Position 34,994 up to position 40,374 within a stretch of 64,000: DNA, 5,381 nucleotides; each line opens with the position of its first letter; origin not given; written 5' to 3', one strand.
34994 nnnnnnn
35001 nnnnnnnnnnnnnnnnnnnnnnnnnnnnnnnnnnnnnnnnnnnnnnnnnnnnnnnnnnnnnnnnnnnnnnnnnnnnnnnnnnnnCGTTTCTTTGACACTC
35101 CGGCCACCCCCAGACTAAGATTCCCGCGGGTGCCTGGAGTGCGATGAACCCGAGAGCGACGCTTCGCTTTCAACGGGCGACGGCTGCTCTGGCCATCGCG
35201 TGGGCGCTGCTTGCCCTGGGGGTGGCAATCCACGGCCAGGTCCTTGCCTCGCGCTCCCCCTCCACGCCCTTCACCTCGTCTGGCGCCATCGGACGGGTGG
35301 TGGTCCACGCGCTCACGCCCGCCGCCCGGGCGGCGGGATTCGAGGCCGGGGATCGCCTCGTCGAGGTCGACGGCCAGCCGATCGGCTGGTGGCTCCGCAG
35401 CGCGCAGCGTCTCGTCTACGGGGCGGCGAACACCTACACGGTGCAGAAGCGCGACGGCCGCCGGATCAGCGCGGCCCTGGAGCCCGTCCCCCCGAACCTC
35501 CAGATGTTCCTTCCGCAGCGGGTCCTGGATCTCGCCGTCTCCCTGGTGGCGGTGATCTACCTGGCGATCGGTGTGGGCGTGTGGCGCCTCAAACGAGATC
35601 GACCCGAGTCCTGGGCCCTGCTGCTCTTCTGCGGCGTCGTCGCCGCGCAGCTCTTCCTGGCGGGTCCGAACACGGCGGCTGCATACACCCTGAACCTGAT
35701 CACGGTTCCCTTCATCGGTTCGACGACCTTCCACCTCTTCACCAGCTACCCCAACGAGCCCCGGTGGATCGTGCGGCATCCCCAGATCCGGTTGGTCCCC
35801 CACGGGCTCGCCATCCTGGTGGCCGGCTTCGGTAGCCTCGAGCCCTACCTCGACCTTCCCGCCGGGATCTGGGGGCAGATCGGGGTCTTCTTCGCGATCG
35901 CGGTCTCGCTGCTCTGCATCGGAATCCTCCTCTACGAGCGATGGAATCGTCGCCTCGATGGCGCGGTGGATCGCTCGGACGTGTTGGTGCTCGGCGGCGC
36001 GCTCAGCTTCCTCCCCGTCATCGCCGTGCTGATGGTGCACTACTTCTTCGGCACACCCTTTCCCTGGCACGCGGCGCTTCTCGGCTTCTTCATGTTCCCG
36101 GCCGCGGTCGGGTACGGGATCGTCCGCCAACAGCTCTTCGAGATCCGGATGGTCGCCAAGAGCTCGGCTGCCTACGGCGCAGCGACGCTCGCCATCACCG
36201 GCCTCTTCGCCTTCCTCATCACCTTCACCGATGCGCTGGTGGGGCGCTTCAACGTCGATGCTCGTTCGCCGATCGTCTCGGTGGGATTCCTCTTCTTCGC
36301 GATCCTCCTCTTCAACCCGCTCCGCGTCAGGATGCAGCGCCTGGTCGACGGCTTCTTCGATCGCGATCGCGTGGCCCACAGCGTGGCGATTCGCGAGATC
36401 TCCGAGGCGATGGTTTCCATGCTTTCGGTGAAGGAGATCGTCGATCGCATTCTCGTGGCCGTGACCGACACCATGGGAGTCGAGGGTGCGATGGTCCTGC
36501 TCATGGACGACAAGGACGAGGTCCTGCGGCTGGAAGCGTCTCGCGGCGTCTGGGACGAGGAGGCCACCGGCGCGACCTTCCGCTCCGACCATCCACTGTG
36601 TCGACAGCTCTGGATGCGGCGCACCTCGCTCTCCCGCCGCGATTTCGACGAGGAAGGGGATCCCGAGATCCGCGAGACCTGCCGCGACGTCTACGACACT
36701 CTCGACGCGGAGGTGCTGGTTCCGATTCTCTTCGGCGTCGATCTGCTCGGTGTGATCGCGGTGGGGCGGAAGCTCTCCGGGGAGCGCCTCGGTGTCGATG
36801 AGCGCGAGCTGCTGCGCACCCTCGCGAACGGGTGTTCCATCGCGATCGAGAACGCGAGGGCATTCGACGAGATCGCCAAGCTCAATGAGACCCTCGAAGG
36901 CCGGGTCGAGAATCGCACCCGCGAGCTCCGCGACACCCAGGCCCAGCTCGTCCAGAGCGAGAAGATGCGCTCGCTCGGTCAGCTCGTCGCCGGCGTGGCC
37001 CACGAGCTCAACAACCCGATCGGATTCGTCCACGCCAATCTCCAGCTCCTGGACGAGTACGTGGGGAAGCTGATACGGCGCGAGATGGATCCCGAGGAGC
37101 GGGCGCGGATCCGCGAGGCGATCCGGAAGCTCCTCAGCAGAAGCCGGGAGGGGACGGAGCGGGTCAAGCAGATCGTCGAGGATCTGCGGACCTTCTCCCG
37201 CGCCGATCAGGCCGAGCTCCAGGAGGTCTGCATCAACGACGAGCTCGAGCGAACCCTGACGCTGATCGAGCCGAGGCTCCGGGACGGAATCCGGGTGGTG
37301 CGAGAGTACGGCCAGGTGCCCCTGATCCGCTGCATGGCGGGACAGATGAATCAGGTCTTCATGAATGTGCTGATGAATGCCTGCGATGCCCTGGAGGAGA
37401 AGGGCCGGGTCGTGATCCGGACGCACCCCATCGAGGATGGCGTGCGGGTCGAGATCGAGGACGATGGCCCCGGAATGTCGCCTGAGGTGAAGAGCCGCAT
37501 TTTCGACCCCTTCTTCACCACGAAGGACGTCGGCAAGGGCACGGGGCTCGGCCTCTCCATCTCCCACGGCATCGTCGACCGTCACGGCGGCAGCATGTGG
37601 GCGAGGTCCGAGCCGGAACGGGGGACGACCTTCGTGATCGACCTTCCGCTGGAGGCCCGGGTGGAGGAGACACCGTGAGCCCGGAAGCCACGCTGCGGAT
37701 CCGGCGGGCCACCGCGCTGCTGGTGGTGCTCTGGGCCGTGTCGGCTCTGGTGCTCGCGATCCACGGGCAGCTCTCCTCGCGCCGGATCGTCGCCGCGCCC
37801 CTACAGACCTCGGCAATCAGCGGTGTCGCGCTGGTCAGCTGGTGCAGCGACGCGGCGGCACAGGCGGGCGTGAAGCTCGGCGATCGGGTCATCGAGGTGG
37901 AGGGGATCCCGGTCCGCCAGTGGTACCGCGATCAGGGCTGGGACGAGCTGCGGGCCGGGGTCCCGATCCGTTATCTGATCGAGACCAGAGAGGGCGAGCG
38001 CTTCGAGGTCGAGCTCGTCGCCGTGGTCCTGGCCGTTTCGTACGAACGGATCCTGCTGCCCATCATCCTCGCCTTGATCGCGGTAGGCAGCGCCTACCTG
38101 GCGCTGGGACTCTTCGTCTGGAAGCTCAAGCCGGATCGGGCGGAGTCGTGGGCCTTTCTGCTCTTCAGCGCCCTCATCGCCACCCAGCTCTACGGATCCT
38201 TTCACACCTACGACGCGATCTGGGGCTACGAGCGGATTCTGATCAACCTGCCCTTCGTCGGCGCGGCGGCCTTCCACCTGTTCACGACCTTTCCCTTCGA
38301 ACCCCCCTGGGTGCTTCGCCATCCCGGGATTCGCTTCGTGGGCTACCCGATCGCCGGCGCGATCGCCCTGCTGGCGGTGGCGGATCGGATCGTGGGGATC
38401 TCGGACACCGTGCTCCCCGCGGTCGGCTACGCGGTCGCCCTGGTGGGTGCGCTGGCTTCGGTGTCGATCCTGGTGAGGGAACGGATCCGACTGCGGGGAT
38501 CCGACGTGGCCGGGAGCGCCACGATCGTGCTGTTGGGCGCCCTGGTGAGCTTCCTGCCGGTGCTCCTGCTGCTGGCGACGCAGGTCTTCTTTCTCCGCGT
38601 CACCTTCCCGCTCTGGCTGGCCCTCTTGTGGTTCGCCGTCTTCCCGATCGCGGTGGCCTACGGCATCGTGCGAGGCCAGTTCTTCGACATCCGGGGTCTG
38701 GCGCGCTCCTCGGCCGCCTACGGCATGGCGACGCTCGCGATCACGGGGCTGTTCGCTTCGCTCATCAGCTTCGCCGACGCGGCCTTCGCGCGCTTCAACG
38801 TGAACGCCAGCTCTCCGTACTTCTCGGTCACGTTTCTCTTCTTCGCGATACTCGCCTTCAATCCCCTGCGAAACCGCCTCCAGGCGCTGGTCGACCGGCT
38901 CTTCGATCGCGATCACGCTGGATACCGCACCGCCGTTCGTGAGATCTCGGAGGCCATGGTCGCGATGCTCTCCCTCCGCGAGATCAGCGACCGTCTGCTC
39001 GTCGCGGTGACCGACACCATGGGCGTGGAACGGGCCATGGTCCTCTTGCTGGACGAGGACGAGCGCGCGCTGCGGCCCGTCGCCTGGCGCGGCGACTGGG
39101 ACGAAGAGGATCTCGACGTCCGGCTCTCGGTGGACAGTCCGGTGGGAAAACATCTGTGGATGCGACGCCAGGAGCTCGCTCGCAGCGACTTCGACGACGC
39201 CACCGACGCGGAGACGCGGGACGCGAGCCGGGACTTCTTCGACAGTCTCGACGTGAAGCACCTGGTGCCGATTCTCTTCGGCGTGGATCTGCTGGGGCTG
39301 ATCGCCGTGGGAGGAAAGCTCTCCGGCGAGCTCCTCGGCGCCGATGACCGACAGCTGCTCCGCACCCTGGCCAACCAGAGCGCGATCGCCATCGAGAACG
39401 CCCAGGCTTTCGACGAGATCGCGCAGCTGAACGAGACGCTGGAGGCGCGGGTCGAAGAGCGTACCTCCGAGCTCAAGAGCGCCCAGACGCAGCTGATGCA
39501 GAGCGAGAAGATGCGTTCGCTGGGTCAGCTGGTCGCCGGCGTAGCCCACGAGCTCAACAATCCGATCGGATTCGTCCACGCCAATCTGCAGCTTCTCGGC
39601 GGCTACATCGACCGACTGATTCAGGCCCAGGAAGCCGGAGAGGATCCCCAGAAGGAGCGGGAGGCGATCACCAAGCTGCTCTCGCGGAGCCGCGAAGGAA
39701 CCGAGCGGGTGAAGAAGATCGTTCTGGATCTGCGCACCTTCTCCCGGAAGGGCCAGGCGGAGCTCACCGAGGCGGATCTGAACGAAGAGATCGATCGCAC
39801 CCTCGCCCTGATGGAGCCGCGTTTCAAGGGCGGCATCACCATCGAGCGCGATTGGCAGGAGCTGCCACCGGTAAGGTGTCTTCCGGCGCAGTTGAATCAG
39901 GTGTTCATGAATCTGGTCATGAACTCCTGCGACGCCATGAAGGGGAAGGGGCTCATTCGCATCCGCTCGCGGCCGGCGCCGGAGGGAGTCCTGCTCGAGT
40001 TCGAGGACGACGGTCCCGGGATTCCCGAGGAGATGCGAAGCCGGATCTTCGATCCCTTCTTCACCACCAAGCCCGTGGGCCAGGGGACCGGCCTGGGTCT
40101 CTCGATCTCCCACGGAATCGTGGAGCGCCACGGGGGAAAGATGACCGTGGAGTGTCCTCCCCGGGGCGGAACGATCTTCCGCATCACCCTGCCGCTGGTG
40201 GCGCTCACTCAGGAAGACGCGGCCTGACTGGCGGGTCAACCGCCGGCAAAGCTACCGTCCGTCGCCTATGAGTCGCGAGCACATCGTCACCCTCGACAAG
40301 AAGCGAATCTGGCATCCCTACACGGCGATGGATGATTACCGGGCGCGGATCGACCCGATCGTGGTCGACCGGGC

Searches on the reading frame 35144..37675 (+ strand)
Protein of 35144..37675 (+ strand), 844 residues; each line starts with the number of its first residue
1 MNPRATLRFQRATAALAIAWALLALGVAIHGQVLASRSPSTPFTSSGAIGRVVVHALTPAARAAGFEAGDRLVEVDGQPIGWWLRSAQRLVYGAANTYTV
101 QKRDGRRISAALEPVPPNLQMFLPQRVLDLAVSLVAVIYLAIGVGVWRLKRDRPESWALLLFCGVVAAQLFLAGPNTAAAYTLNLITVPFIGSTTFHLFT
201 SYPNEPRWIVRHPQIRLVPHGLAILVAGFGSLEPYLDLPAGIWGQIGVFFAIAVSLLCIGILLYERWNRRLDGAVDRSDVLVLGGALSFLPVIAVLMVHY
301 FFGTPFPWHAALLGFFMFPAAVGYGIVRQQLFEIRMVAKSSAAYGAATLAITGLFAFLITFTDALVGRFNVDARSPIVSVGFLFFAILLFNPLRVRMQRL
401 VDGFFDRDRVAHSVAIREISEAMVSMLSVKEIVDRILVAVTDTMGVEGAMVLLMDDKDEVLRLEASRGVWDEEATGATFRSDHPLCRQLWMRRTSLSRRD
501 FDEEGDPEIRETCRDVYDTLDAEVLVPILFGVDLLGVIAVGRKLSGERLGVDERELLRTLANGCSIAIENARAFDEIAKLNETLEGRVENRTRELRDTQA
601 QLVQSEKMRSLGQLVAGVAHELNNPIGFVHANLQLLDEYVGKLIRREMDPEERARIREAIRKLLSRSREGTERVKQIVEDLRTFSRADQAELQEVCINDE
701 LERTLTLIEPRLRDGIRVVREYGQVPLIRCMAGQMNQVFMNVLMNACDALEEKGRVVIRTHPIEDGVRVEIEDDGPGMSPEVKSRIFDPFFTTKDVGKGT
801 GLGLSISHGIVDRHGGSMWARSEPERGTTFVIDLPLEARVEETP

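Call 7: search_protein_families(library=pfam, proteins=[window:35144-37675:+], max_evalue=0.001)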
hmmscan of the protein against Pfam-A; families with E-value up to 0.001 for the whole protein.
window:35144-37675:+ (844 aa): 6 families
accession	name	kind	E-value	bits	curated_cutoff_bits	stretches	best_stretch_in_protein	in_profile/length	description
PF02518.31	HATPase_c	-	9.7e-28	97.3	26.4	1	735-837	6-110/111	Histidine kinase-, DNA gyrase B-, and HSP90-like ATPase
PF00512.31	HisKA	-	8.3e-11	42.2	26.9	1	611-689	2-65/66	His Kinase A (phospho-acceptor) domain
PF13492.12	GAF_3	-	4.1e-10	40.6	27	1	428-570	1-129/129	GAF domain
PF13185.12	GAF_2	-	2.2e-09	38.1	28.6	1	428-569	3-136/136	GAF domain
PF01590.32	GAF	-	6.4e-07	30.4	22.4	1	430-568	3-133/133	GAF domain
PF17820.7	PDZ_6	-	4.2e-06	26.9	27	1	55-96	6-45/54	PDZ domain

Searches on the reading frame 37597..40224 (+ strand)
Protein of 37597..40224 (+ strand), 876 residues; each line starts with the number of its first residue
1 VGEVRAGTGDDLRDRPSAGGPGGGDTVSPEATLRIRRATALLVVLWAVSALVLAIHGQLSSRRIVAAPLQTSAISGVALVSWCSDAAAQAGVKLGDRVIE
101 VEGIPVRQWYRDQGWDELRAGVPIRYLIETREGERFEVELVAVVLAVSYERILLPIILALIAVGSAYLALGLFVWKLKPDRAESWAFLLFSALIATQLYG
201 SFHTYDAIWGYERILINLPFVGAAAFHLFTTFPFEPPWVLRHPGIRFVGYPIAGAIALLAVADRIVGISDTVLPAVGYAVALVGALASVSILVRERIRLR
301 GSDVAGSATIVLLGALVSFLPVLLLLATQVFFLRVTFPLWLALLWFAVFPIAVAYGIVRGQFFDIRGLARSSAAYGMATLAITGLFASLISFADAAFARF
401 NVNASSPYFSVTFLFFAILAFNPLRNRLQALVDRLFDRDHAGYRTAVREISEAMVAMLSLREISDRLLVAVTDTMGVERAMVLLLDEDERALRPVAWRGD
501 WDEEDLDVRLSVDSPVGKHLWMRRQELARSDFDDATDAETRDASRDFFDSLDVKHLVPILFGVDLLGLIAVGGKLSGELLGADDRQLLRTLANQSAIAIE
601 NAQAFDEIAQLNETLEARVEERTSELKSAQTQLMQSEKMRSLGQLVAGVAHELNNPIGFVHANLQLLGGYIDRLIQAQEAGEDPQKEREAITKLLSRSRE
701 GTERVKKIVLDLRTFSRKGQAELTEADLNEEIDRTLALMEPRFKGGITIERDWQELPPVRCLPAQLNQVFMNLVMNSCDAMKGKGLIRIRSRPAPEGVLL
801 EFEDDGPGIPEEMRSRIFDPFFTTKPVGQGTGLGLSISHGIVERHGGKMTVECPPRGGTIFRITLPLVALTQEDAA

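Call 7: search_protein_families(library=pfam, proteins=[window:37597-40224:+], max_evalue=0.001)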
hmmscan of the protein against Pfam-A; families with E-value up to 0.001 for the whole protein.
window:37597-40224:+ (876 aa): 5 families
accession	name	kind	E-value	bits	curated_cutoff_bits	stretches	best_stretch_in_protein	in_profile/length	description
PF02518.31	HATPase_c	-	2.1e-26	92.9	26.4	1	763-867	3-109/111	Histidine kinase-, DNA gyrase B-, and HSP90-like ATPase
PF13185.12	GAF_2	-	3.1e-09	37.6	28.6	1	458-600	2-136/136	GAF domain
PF13492.12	GAF_3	-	8e-09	36.4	27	1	460-601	2-129/129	GAF domain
PF00512.31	HisKA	-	4.2e-08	33.6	26.9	1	642-719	2-64/66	His Kinase A (phospho-acceptor) domain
PF01590.32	GAF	-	1.7e-07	32.2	22.4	1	460-599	2-133/133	GAF domain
